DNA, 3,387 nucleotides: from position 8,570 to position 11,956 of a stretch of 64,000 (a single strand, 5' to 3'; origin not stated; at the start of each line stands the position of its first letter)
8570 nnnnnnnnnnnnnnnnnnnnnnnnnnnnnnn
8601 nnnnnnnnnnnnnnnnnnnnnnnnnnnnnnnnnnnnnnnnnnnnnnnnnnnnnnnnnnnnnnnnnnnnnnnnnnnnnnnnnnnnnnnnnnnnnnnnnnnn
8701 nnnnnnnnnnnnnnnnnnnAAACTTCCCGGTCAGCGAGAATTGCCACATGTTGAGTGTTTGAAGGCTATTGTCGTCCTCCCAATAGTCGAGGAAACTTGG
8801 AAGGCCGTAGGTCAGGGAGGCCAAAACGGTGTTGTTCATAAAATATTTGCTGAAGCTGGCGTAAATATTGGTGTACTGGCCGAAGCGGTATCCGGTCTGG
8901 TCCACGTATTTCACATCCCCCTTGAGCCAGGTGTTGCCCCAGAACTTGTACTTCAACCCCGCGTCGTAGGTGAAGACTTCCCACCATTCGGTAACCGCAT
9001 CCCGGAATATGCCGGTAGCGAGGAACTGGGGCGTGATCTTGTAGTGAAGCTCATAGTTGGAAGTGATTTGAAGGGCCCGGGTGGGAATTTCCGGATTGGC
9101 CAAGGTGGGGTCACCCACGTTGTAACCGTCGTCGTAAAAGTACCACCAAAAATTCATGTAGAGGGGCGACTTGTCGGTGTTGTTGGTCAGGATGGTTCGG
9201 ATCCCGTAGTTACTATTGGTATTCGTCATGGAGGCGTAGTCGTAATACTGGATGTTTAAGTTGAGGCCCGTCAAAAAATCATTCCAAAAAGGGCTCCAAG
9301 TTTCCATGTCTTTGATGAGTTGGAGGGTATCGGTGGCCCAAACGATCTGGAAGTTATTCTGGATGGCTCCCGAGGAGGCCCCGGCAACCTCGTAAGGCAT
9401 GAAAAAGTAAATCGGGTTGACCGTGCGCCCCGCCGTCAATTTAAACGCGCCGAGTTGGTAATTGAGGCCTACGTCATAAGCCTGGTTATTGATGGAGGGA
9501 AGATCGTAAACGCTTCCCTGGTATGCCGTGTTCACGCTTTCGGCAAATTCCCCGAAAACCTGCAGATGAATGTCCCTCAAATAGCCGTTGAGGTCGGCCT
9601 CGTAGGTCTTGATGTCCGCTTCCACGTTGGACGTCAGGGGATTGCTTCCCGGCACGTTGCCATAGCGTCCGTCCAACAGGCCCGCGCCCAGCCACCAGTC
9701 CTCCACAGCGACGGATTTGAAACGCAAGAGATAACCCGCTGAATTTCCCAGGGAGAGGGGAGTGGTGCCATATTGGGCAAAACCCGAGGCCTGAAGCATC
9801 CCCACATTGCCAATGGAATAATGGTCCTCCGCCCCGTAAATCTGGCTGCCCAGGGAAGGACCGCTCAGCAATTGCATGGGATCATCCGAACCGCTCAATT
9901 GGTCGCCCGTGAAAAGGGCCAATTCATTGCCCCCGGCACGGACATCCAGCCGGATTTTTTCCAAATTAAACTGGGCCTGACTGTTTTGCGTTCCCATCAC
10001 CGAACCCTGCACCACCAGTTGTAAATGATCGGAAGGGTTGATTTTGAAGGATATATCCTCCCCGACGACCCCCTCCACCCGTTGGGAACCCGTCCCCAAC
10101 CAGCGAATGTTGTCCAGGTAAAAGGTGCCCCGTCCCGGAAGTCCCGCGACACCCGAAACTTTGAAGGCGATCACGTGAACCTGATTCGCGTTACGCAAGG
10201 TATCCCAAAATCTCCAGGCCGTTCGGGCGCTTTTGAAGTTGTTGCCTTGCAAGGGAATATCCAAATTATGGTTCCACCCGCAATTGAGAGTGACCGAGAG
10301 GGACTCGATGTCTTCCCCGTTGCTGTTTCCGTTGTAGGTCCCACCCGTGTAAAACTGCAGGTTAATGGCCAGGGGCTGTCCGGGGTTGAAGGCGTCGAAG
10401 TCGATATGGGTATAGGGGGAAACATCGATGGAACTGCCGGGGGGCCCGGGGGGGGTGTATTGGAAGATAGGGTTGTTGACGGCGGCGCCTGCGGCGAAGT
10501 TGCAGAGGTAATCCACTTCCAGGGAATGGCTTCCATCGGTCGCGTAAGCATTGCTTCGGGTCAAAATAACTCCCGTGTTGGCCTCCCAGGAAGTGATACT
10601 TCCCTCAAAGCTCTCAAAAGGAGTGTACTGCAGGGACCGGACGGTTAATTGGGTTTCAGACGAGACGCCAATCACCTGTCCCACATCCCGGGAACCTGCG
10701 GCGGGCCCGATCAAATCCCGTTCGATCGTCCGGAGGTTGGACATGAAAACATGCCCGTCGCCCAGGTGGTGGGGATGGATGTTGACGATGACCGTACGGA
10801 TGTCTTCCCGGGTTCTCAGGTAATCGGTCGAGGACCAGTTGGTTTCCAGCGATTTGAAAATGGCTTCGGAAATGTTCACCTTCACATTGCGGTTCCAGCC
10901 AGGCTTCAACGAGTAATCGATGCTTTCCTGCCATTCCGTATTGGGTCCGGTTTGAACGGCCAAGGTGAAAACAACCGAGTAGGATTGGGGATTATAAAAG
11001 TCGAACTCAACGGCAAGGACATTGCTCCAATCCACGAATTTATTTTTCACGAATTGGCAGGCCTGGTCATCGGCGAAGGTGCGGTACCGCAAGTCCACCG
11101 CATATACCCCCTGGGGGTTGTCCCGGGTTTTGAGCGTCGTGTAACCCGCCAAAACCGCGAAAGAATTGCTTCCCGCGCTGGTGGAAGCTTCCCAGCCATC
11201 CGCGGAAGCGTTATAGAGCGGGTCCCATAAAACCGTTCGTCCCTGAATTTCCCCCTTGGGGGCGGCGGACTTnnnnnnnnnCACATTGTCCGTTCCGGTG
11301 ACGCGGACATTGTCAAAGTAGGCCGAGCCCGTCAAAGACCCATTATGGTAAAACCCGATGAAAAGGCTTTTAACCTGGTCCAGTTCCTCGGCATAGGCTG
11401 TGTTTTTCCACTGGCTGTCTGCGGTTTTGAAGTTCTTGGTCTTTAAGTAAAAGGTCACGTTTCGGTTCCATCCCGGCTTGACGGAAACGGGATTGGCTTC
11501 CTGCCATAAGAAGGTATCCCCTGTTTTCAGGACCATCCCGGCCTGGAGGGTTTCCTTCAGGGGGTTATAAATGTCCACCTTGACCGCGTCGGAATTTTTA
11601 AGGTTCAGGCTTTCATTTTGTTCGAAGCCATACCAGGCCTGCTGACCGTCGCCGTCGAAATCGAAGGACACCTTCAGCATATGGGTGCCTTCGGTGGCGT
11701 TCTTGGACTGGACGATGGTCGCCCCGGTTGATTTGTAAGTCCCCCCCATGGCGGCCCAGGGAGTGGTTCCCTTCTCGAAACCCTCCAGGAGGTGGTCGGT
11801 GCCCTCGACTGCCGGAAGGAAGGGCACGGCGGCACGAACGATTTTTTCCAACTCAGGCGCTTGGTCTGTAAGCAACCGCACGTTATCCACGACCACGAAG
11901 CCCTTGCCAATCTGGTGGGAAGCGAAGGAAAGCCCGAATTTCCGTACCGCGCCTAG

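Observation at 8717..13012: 1431-aa outer-membrane protein made of five tandem PGWNRNV-modules fused to a porin-like barrel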

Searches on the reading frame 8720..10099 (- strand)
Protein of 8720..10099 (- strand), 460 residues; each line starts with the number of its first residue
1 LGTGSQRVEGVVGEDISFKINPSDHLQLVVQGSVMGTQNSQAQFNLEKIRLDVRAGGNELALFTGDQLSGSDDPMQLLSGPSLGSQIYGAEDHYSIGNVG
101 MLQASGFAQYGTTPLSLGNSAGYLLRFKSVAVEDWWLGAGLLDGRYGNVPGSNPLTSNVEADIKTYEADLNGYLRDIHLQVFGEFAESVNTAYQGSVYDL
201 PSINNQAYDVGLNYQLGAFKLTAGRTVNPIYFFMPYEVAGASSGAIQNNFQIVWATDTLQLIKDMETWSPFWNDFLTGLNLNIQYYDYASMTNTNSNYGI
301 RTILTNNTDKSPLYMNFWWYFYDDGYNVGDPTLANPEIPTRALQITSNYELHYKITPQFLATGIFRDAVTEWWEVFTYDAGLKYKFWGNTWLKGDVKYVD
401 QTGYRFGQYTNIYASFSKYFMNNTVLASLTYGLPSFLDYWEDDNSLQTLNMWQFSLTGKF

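Call 13: search_protein_families(library=pfam, proteins=[window:8720-10090:-], max_evalue=10)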
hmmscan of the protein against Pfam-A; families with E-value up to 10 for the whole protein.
window:8720-10090:- (457 aa): 0 families

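Call 15: find_homologous_proteins(query=window:8720-10099:-, max_evalue=10)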
Query window:8720-10099:- (460 aa): 2 proteins with E <= 10 among 5366 candidates.
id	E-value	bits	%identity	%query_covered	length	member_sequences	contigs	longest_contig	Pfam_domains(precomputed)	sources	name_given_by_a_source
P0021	2.2e-164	566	55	100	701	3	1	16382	-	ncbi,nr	ncbi:MAG TPA: hypothetical protein VMV05_09960, partial [bacterium]|nr:hypothetical protein [bacteri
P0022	3.1e-103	364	57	63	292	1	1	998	-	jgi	jgi:hypothetical protein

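Call 24: predict_structure(alignment_id=A2)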
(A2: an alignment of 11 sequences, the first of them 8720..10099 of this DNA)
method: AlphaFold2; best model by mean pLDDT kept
length: 460 residues; sequences in the alignment: 11
mean_pLDDT: 79.1   pTM: 0.67
mean pLDDT of the five models: 79.1, 78.5, 74.2, 74.1, 73.2
residues with pLDDT >= 90: 103; 70-90: 248; 50-70: 86; < 50: 23
segments of 3 or more residues with pLDDT < 50: 1-8, 71-76
pLDDT, mean of each block of 10 residues (from residue 1): 37 75 86 74 78 84 74 46 64 85 82 66 85 85 77 69 85 90 87 72 76 92 88 59 81 90 88 86 90 76 82 88 71 57 89 88 90 87 90 92 83 91 87 66 70 81
secondary structure, 60 per line:
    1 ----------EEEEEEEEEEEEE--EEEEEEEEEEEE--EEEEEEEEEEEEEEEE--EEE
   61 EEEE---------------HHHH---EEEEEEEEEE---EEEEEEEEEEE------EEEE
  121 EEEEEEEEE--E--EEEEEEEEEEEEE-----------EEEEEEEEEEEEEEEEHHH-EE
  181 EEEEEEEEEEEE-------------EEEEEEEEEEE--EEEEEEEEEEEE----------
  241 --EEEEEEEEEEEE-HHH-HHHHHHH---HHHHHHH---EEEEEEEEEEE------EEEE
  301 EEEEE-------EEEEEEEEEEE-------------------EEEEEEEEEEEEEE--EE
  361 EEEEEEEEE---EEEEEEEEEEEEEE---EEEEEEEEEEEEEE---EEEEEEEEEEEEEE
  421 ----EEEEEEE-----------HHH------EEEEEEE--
elements in order: E11-23 E26-37 E40-55 E58-64 H80-83 E87-96 E100-110 E117-129 E135-147 E159-174 E179-192 E206-216 E219-230 E243-254 H260-266 H270-276 E280-290 E297-305 E313-323 E343-356 E359-369 E373-386 E390-403 E407-420 E425-431 E452-458
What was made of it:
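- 8720..10069 (-): C-terminal beta-barrel (aa 982-1431), 23 predicted strands, terminal Phe. AF2 pLDDT 79.1 (call 24).
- On Classical autotransporter (type Va): There are 23 strands, and no helix lies between m5 and strand 1 (call 24).
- On Chaperone-usher usher: There is no insertion of about 80 aa in the barrel (call 24).
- AF2 gives an all-beta model with 23 strands, pLDDT 79 (call 24). There is no match to the 12-strand autotransporter barrel family and no helical linker (calls 13, 24).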

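Call 26: search_protein_representatives(alignment_id=A2)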
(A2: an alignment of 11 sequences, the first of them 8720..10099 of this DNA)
Query: 11 sequences, 460 profile positions. Proteins with E-value up to 0.001 (for the whole library): 18; up to 1e-10: 14; up to 1e-30: 12. The best 18 are listed.
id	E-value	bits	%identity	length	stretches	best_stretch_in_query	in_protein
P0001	5.4e-221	750.3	-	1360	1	3-460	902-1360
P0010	3.4e-207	704.8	-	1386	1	2-460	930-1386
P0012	2.4e-193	659.1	-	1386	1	8-460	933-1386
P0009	4.0e-192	655.1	-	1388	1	2-460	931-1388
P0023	7.3e-115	400.4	-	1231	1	2-460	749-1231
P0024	5.2e-71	255.8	-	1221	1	6-460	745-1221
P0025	5.5e-67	242.6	-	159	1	302-460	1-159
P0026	3.1e-66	240.1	-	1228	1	8-460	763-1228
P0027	4.3e-59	216.5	-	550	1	5-460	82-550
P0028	6.0e-57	209.5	-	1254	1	6-460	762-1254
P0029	6.5e-57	209.4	-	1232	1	6-460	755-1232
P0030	5.8e-36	140.3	-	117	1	345-460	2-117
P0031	8.8e-24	100.1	-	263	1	207-460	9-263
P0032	2.6e-22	95.3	-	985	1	4-186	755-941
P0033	2.2e-10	56.0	-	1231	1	36-311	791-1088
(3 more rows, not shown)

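Call 66: search_solved_structures(query=A2, max_evalue=10, show_alignments=1)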
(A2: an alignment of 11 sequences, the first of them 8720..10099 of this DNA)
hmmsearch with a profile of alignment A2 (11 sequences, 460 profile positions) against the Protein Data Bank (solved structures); distinct sequences matched with E-value up to 10: 4.
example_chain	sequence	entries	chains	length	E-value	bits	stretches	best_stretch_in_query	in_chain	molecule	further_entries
8swu_A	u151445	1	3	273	0.12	14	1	118-212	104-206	Purine nucleoside phosphorylase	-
8hcy_C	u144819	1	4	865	0.35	12.4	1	326-382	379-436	Dot/Icm secretion system substrate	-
6si6_A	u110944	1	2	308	1.7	10.2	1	417-458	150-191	Structural polyprotein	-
6shw_A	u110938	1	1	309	1.7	10.2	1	417-458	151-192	Structural polyprotein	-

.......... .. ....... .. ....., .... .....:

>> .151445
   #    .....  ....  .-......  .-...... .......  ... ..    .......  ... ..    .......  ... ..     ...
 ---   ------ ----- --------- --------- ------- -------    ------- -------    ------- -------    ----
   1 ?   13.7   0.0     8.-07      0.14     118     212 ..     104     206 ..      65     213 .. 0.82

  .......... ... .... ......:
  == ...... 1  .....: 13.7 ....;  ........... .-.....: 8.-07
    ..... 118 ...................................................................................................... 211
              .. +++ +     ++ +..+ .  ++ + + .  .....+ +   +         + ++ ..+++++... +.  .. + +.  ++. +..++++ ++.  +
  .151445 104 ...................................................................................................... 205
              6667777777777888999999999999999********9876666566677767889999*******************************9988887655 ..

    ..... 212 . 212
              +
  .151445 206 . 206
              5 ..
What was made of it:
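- Tried and rejected: The barrel profile against PDB sequences gave only chance-level hits (call 66).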

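Call 67: find_related_loci(query=A2, collection=metagenome_contigs, flank=10000)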
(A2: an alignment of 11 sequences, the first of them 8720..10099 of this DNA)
Query A2 (460 aa) in metagenome_contigs; peptide patterns used: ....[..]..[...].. (x = any residue, [..] = any of these).
38 stretches matched a pattern; 4 encode a relative of the query (tblastn E <= 1e-3); 4 distinct loci.
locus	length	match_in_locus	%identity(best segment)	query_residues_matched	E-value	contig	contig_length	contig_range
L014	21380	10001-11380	76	1-460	0e+0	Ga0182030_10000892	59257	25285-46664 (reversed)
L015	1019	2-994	72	130-460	0e+0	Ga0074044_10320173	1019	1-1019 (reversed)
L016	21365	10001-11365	43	7-460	6e-112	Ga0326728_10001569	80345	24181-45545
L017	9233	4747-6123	37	1-460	4e-95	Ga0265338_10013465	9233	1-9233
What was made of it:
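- Tried and rejected: The metagenome scan added only four loci of the same kind (call 67).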

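Call 75: fold_search(model_id=the predicted structure, library=pdb)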
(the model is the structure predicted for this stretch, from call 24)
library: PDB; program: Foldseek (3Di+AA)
matches with E <= 10: 704; with E <= 0.001: 84
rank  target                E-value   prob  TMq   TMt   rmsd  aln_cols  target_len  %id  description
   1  1nqh                  1.2e-05  1.00  0.40  0.33  11.5       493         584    9  OUTER MEMBRANE COBALAMIN TRANSPORTER (BTUB) FROM E. COLI, WITH BOUND CALCIUM AND CYANOCOBALAMIN (VITAMIN B12) SUBSTRATE (released 2003-04-29)
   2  9fy9_D                1.3e-05  1.00  0.49  0.35  11.1       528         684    9  Cryo-EM structure of the type 1 chaperone-usher pilus FimD-tip complex (FimDHGFC) - Conformer 1 (released 2025-06-04)
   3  2vqi_A                1.6e-05  1.00  0.42  0.41  14.8       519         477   10  Structure of the P pilus usher (PapC) translocation pore (released 2008-05-27)
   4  1nqg                  1.8e-05  1.00  0.43  0.35  10.9       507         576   10  OUTER MEMBRANE COBALAMIN TRANSPORTER (BTUB) FROM E. COLI, WITH BOUND CALCIUM (released 2003-04-29)
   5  2gsk_A                1.8e-05  1.00  0.43  0.35  11.5       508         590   11  Structure of the BtuB:TonB Complex (released 2006-06-13)
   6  3m8b                  1.8e-05  1.00  0.45  0.39  10.2       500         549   10  Crystal structure of spin-labeled BtuB V10R1 in the apo state (released 2010-09-15)
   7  2guf                  3.9e-05  1.00  0.40  0.34   9.8       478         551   10  In meso crystal structure of the cobalamin transporter, BtuB (released 2006-12-05)
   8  8p97_A                3.9e-05  1.00  0.42  0.33  12.8       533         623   10  BtuB3G3 bound to cyanocobalamin with disordered EL8 (released 2023-08-16)
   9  6bpn                  3.9e-05  1.00  0.41  0.31  16.5       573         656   10  The crystal structure of the Ferric-Catecholate import receptor Fiu from E. coli K12: Open form (C2221) (released 2018-11-28)
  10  9a3c_MODEL_1_A        5.0e-05  1.00  0.39  0.25  18.9       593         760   11  Model of E. coli Fiu by in-cell photo-crosslinking MS and deep learning (released 2023-02-24)
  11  4rvw                  5.5e-05  1.00  0.44  0.35  13.0       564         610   11  Structure of the bacterial Zn-transporter ZnuD from Neisseria meningitidis (soaked with 20 micromolar Zinc) (released 2015-08-19)
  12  3rgm                  5.7e-05  1.00  0.47  0.41  10.2       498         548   10  Crystal structure of spin-labeled BtuB T156R1 (released 2011-10-26)
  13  6r2q_B                5.7e-05  1.00  0.42  0.32  12.0       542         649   11  Structure of the Mtr complex (released 2020-04-22)
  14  5ldt_A                6.0e-05  1.00  0.23  0.26  20.9       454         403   12  Crystal Structures of MOMP from Campylobacter jejuni (released 2016-10-26)
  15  4y25                  6.7e-05  1.00  0.29  0.43  13.8       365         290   12  Bacterial polysaccharide outer membrane secretin (released 2016-03-16)
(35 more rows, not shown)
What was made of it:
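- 8720..10069 (-): Foldseek to BtuB and FimD (call 75).
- Foldseek gives probability 1.0 to BtuB, FimD and PapC (call 75).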

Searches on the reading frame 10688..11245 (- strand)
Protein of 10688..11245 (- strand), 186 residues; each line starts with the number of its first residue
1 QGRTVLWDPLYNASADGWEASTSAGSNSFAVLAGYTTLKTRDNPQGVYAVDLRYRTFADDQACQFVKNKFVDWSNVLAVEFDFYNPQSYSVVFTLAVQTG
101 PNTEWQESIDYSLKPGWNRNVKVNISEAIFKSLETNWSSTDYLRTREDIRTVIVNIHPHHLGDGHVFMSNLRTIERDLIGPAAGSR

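Call 13: search_protein_families(library=pfam, proteins=[window:10688-11245:-], max_evalue=10)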
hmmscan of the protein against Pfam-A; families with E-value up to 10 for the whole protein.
window:10688-11245:- (186 aa): 1 family
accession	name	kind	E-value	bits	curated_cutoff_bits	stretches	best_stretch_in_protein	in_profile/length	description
PF16967.11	TcfC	-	0.051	13.6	29.4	1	30-55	28-53/68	E-set like domain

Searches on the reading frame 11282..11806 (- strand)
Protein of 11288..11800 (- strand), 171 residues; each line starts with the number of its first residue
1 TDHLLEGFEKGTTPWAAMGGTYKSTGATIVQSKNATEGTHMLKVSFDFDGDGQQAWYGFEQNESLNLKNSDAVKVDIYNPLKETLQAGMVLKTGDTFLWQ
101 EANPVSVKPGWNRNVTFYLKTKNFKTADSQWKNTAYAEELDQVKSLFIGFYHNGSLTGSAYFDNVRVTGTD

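Call 13: search_protein_families(library=pfam, proteins=[window:11288-11800:-], max_evalue=10)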
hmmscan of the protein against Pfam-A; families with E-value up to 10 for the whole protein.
window:11288-11800:- (171 aa): 5 families
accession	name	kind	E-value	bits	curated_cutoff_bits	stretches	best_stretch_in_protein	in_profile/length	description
PF21253.3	Mann_GBD_bact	-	7.6e-09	36.4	27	1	7-119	2-111/143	Mannanase, galactose-binding domain-like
PF17587.7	Dmd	-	0.011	16.4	27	1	109-138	9-38/60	Discriminator of mRNA degradation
PF23423.1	DUF7111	-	0.026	15.4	27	1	22-60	22-59/87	Family of unknown function (DUF7111)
PF16373.10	DUF4985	-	0.086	13.7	39.3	1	122-153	2-30/114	Domain of unknown function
PF13464.11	RodZ_C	-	0.098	13.1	23.9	1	72-134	7-68/72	RodZ C-terminal domain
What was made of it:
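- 11288..11806 (-): Module 3 (aa 403-575), the module that was modelled. PF21253 at 36.4 bits (call 13).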

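Call 36: search_solved_structures(query=A3, max_evalue=10, show_alignments=2)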
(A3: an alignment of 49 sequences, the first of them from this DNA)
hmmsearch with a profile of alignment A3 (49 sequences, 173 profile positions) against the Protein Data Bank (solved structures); distinct sequences matched with E-value up to 10: 4.
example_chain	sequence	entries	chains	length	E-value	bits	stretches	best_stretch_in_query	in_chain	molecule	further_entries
1wky_A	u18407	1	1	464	7.3e-06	29.2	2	4-107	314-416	endo-beta-1,4-Mannanase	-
1v0a_A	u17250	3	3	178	0.0021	21.2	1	4-77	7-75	ENDOGLUCANASE H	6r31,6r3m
2lro_A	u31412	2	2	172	0.0022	21.1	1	4-77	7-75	Endoglucanase H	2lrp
1pmh_X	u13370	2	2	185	0.034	17.3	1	60-170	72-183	beta-1,4-mannanase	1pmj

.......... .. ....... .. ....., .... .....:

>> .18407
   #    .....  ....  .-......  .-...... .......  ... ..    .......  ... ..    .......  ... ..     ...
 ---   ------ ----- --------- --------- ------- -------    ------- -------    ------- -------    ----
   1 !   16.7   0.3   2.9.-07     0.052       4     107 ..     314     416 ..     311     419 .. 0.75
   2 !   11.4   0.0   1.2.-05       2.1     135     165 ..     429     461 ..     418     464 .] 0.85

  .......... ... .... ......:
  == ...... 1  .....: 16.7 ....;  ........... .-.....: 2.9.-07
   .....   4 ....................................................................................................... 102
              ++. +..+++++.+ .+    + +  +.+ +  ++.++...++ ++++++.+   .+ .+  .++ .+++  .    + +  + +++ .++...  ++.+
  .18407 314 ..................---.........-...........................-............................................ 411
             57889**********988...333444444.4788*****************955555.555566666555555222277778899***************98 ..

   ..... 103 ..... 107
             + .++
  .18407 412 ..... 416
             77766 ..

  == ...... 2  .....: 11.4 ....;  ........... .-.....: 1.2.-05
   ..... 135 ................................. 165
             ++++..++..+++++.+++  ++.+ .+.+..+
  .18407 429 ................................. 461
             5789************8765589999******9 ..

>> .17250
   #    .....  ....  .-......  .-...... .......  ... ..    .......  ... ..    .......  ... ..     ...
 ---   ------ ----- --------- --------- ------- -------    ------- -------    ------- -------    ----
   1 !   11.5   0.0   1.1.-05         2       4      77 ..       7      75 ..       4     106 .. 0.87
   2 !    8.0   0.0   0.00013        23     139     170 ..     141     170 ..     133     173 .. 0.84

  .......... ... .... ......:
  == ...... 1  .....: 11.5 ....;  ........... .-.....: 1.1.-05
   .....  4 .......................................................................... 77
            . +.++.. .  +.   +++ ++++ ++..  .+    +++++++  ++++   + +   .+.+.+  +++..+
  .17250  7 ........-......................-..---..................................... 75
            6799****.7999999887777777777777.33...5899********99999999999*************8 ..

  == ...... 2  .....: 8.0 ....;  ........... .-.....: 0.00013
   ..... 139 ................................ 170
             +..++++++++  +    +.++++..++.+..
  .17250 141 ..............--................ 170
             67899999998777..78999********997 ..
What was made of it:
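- The module profile hits the CBM59-bearing mannanase 1WKY at E 7e-6, and also CBM11 and CBM27 (call 36). The invariant GWN segment lies in a stretch that did not align with 1WKY (call 36).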

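Call 46: predict_structure(alignment_id=A3)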
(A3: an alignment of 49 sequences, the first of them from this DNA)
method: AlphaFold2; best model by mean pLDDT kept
length: 175 residues; sequences in the alignment: 49
mean_pLDDT: 96.2   pTM: 0.91
mean pLDDT of the five models: 96.2, 96.0, 95.9, 95.8, 95.4
residues with pLDDT >= 90: 165; 70-90: 8; 50-70: 2; < 50: 0
segments of 3 or more residues with pLDDT < 50: none
pLDDT, mean of each block of 10 residues (from residue 1): 93 97 97 97 98 97 91 97 98 97 98 98 97 97 97 97 98 73
secondary structure, 60 per line:
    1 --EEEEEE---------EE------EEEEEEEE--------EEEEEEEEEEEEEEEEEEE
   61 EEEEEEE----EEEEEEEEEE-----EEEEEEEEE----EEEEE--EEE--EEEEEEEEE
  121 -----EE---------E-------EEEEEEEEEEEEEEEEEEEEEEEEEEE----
elements in order: E3-8 E26-33 E42-67 E72-81 E87-95 E100-104 E107-109 E112-120 E145-171
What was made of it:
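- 11288..11806 (-): AF2 pLDDT 96.2 (call 46).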

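Call 71: find_homologous_proteins(query=A3, max_evalue=0.00001)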
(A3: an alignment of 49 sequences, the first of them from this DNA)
Query A3 (49 sequences) (175 aa, profile of the alignment): 2 proteins with E <= 0.00001 among 1074 candidates.
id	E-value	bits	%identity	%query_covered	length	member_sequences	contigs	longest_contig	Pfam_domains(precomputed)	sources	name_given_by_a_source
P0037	4.1e-69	250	59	63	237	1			PF21253.4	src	-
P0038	4.2e-42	162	27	98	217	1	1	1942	PF21253.4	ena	-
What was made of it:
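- Tried and rejected: Word-indexed homologue searches with the barrel alone and with the module profile returned only fragments of the same family (calls 15, 71).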
